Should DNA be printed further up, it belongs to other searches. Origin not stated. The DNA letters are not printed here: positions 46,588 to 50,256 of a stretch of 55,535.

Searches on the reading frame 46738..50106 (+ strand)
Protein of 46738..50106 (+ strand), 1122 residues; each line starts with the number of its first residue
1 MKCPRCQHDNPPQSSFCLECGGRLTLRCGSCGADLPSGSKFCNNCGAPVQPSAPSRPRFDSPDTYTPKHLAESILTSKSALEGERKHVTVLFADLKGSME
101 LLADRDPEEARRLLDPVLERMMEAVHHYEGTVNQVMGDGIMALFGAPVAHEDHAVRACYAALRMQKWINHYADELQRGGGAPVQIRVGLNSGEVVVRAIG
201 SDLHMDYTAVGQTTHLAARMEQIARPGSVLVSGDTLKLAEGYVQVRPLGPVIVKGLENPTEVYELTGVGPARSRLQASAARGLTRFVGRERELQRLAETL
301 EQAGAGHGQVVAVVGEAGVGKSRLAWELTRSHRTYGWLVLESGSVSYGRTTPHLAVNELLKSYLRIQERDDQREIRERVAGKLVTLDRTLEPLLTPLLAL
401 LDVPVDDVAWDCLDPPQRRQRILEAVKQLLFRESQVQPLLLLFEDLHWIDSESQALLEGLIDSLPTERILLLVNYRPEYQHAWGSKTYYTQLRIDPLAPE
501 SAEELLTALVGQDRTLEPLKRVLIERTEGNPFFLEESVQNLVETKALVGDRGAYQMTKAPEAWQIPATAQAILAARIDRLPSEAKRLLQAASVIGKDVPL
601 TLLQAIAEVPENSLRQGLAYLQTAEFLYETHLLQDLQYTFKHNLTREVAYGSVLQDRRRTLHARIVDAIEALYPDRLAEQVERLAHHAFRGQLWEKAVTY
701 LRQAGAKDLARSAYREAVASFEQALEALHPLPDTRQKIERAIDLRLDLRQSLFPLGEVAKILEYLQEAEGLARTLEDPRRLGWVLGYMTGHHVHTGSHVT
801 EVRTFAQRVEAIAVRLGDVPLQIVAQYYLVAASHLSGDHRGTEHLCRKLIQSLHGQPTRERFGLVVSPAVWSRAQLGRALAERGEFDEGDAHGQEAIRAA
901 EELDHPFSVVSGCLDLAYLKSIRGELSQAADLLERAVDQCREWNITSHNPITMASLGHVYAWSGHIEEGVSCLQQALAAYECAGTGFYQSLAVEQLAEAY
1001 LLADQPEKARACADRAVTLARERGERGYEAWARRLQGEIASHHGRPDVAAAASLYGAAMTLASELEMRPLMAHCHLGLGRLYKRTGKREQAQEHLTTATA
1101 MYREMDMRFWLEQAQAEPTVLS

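Call 4: search_protein_families(library=pfam, proteins=[window:46738-50106:+], max_evalue=0.01)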
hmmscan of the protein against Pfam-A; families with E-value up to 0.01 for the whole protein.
window:46738-50106:+ (1122 aa): 19 families
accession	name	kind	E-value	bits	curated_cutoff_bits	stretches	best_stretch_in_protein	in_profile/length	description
PF13191.12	AAA_16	-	1.3e-24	88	32.6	1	285-471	1-166/167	AAA ATPase domain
PF00211.25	Guanylate_cyc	-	3.7e-24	85.8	21.9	1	86-265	7-181/183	Adenylate and Guanylate cyclase catalytic domain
PF13424.12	TPR_12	-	6.5e-17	61.9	30.1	3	1049-1104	20-77/77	Tetratricopeptide repeat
PF17874.7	TPR_MalT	-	2.4e-13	50.5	45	2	784-1025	42-275/336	MalT-like TPR region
PF12773.13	DZR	-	7.1e-11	42.5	27.3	1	3-46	1-45/45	Double zinc ribbon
PF13240.11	Zn_Ribbon_1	-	3.2e-09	36.7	25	1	28-49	2-23/23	zinc-ribbon domain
PF07719.23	TPR_2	-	9.7e-06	25.8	27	0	995-1021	6-32/34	Tetratricopeptide repeat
PF13401.12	AAA_22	-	3.6e-05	24.5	27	1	307-460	4-104/130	AAA domain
PF14559.12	TPR_19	-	5.2e-05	23.9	25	0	1052-1102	4-55/68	Tetratricopeptide repeat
PF13374.12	TPR_10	-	6.6e-05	23.2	27.5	0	872-903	4-35/42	Tetratricopeptide repeat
PF13181.12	TPR_8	-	7.2e-05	23.1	25.7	0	1073-1101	2-30/34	Tetratricopeptide repeat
PF13428.12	TPR_14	-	0.00036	21.4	23.5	0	994-1022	5-33/44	Tetratricopeptide repeat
PF00931.28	NB-ARC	-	0.0013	18.5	23.5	0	290-334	2-44/248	NB-ARC domain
PF00515.34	TPR_1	-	0.0017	18.5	27.8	0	996-1020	7-31/34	Tetratricopeptide repeat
PF10923.14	BrxC_BrxD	-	0.0017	17.8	22.2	1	282-330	22-71/414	BREX system ATP-binding protein BrxC/D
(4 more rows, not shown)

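Call 5: search_protein_families(library=padloc, proteins=[window:46738-50106:+], max_evalue=0.01)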
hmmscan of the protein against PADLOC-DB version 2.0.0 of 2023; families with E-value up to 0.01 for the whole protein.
window:46738-50106:+ (1122 aa): 14 families
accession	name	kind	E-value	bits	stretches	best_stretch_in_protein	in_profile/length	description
PDLC00734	PycC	-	1.8e-22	78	1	75-233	177-338/374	Pycsar cyclase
PDLC02370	PycC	-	5.7e-17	60.1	1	82-231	77-230/340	-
PDLC02367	PycC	-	5.8e-15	53.3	1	87-237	43-190/226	-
PDLC02369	PycC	-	1.1e-13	49.3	1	86-236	45-188/248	-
PDLC00764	PycC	-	6.4e-11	39.8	1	83-231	90-245/449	Pycsar cyclase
PDLC00765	PycC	-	2e-10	38.3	1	88-235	258-408/477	Pycsar cyclase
PDLC00761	PycC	-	5.6e-10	36.6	1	85-234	103-257/438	Pycsar cyclase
PDLC00766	PycC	-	5.9e-09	33.7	1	87-232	43-188/232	Pycsar cyclase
PDLC00767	PycC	-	7e-09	33.4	1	81-231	86-241/337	Pycsar cyclase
PDLC00763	PycC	-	1.4e-08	32.4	1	86-232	52-200/268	Pycsar cyclase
PDLC01169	TPR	-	1.7e-05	22.3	1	916-1022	115-220/252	TPR repeats containing protein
PDLC02366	PycC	-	0.00013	19.1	1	84-241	274-435/486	-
PDLC04781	PDC-M71B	-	0.00099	15.9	0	916-1011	389-482/515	-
PDLC02368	PycC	-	0.0014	16.3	1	83-198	40-155/234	-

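Call 13: find_related_loci(query=window:46738-50106:+, collection=genome_contigs, flank=6000)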
Query window:46738-50106:+ (1122 aa) in genome_contigs; peptide patterns used: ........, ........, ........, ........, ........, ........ (x = any residue, [..] = any of these).
599 stretches matched a pattern (row limit reached: there are more); 596 encode a relative of the query (tblastn E <= 1e-3); the best 80 are kept; 80 distinct loci.
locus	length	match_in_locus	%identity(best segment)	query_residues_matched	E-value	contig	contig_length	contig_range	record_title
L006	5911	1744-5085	78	1-1113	0e+0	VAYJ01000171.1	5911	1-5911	MAG: Actinobacteria bacterium isolate AC_55 14_1009_16_40cm_scaffold_76704, whole genome shotgun sequence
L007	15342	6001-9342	72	1-1113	0e+0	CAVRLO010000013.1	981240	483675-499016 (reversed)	MAG: uncultured Candidatus Rokubacteria bacterium isolate MFD04850.bin.2.308 genome assembly, contig: contig_35099, whol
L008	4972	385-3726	66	1-1116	0e+0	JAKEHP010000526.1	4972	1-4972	MAG: Candidatus Methylomirabilota bacterium isolate PMV_7_maxbin.006 PMV_7_maxbin.006.k101_929163, whole genome shotgun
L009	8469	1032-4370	65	1-1121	0e+0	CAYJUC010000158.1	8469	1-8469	MAG TPA_asm: uncultured bacterium isolate ERP125453_co1_273 genome assembly, contig: NODE_10260_length_8469_cov_11.71190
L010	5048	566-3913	63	1-1117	0e+0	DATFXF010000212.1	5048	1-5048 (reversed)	MAG TPA_asm: Candidatus Acidiferrales bacterium isolate SMAG_U9510 k141_11271228, whole genome shotgun sequence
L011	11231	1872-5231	63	1-1121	0e+0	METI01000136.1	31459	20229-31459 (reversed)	MAG: candidate division NC10 bacterium RIFCSPLOWO2_12_FULL_66_18 rifcsplowo2_12_scaffold_3237, whole genome shotgun sequ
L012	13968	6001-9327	63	1-1116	0e+0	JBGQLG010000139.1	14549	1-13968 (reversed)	MAG: Candidatus Methylomirabilia bacterium isolate OBJ2_061818_050_43 k141_2139860_length_14549_cov_46.8935, whole genom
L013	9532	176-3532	62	1-1117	0e+0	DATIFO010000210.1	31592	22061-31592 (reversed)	MAG TPA_asm: Candidatus Methylomirabilis sp. isolate SMAG_U16397 k141_1662638, whole genome shotgun sequence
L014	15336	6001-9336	65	1-1117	0e+0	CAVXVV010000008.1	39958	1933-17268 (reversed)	MAG: uncultured Candidatus Rokubacteria bacterium isolate MFD04850.bin.2.156 genome assembly, contig: contig_105914, who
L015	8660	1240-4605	62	1-1122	0e+0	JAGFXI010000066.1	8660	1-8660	MAG: Deltaproteobacteria bacterium isolate CTSoil_058 scaffold_7901, whole genome shotgun sequence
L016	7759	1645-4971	61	1-1117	0e+0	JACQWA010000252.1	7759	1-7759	MAG: Candidatus Rokuibacteriota bacterium isolate NC_groundwater_1477_Ag_S-0.65um_67_43 S_p65_S5_coassembly_k141_2969655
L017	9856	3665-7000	61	1-1116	0e+0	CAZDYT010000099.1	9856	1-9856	MAG TPA_asm: uncultured bacterium isolate binchicken_co95_48 genome assembly, contig: NODE_3583_length_9856_cov_7.846954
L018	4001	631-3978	60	1-1119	0e+0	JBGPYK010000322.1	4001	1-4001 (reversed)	MAG: Candidatus Methylomirabilia bacterium isolate OBJ1_062018_090_15 k141_1721126_length_4001_cov_33.3438, whole genome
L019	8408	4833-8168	64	1-1117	0e+0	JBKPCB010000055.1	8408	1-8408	MAG: Candidatus Methylomirabilota bacterium isolate GB_EKS_MAG_00063 GB_EKS_000001429958, whole genome shotgun sequence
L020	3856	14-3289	62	28-1117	0e+0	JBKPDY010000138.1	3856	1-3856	MAG: Actinomycetota bacterium isolate GB_EKS_MAG_00012 GB_EKS_000001520286, whole genome shotgun sequence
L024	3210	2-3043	66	108-1122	0e+0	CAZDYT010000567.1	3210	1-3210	MAG TPA_asm: uncultured bacterium isolate binchicken_co95_48 genome assembly, contig: NODE_21289_length_3210_cov_7.34009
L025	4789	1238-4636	60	1-1122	0e+0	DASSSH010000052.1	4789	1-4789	MAG TPA_asm: Candidatus Methylomirabilota bacterium isolate SMAG_U510 k141_621805, whole genome shotgun sequence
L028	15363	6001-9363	59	1-1122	0e+0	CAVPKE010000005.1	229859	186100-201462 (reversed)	MAG: uncultured beta proteobacterium isolate MFD10007.bin.2.71 genome assembly, contig: contig_14322, whole genome shotg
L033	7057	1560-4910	58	1-1122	0e+0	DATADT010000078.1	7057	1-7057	MAG TPA_asm: Burkholderiales bacterium isolate SMAG_U6757 k141_327068, whole genome shotgun sequence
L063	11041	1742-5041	54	1-1104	0e+0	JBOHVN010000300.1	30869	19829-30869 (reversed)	MAG: Candidatus Binatia bacterium isolate M3-S_metawrap_bin.190 k127_1801038, whole genome shotgun sequence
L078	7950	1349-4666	52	1-1104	0e+0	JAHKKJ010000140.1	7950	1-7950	MAG: Deltaproteobacteria bacterium isolate CR_Sed_300A_bin.10 scaffold_295, whole genome shotgun sequence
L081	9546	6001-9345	57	1-1122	0e+0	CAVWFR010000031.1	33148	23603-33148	MAG: uncultured beta proteobacterium isolate MFD00962.bin.1.94 genome assembly, contig: contig_48539, whole genome shotg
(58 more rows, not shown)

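Call 17: list_cluster_members(proteins=[window:46738-50106:+, window:50165-50527:+, window:50730-51587:+, window:45484-46398:+, window:52080-53600:-])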
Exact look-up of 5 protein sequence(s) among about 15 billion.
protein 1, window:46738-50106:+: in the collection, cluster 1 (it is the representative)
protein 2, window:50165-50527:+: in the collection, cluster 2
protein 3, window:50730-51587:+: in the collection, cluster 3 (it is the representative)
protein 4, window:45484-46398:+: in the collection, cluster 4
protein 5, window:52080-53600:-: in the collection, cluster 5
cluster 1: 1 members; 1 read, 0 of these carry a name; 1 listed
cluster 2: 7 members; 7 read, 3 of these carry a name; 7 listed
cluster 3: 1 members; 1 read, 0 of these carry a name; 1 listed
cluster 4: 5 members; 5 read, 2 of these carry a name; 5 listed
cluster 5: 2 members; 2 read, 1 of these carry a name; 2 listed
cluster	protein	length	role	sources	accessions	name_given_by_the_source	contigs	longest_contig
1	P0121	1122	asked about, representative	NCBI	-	-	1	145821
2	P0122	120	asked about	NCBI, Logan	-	-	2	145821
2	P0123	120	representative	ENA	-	-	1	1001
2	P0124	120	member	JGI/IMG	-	hypothetical protein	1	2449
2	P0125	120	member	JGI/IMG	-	hypothetical protein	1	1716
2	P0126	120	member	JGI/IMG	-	hypothetical protein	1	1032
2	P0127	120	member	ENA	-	-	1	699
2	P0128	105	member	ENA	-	-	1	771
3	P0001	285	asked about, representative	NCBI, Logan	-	-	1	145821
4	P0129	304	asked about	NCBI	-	-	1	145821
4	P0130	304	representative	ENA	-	-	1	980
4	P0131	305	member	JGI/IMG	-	AraC-like DNA-binding protein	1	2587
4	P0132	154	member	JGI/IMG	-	transcriptional regulator GlxA family with amidase domain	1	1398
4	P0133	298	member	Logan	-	-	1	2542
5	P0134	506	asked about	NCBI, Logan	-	-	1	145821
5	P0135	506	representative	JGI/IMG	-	flotillin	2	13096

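Call 18: find_encoding_contigs(protein=P0124, flank=5000, max_places=4)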
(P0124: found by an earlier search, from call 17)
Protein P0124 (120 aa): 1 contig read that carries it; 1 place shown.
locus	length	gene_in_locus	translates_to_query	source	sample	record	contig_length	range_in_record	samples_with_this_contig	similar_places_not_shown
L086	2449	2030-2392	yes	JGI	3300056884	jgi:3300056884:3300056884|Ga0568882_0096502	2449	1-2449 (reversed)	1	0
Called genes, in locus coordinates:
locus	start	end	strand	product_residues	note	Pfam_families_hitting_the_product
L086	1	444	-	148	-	?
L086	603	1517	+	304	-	PF06719:AraC_N, PF00165:HTH_AraC (weak), PF12833:HTH_18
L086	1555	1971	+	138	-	PF17874:TPR_MalT (weak), PF13424:TPR_12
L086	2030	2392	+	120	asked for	PF11964:SpoIIAA-like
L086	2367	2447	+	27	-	?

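Call 19: find_encoding_contigs(protein=P0131, flank=5000, max_places=4)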
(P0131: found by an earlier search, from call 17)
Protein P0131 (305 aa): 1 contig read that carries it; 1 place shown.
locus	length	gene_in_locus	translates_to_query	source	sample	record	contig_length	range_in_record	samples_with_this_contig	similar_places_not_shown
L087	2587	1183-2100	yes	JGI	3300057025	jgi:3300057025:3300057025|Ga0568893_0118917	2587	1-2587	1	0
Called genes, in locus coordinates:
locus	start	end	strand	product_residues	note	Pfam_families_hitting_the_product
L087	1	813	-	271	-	?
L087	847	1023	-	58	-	PF00465:Fe-ADH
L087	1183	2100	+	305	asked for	PF06719:AraC_N, PF00165:HTH_AraC (weak), PF00440:TetR_N (weak), PF12833:HTH_18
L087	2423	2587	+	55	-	?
